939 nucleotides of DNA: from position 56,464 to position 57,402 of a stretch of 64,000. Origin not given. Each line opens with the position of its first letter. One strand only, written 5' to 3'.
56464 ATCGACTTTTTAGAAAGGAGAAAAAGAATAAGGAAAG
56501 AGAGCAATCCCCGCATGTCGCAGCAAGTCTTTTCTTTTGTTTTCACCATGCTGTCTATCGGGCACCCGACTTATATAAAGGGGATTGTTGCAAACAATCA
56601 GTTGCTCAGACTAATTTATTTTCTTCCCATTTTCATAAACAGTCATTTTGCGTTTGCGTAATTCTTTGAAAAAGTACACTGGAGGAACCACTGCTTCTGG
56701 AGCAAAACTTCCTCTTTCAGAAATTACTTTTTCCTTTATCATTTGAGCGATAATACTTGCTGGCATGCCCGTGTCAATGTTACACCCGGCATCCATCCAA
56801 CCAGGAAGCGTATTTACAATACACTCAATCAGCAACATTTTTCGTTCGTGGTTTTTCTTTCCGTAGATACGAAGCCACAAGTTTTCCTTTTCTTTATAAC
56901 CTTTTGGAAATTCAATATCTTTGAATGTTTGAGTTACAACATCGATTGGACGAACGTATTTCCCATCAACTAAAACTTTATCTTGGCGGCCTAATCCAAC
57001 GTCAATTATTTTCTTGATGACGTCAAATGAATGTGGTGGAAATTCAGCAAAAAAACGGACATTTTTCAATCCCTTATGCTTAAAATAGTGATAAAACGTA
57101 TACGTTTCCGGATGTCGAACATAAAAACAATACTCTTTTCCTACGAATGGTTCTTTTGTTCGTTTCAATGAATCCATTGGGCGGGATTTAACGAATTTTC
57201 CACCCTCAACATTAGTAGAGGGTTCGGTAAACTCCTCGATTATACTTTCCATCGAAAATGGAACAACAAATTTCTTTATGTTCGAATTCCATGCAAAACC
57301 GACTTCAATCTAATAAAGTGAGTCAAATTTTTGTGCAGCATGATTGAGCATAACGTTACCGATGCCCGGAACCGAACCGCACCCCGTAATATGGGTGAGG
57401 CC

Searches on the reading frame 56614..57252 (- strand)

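Call 64: search_protein_families(library=pfam, proteins=[window:56614-57252:-], max_evalue=0.0001)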
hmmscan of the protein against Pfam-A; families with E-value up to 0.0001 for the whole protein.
window:56614-57252:- (213 aa): 1 family
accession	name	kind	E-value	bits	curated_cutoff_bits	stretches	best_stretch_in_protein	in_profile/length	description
PF16653.10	Sacchrp_dh_C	-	2.5e-11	44.6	31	1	2-201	54-263/265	Saccharopine dehydrogenase C-terminal domain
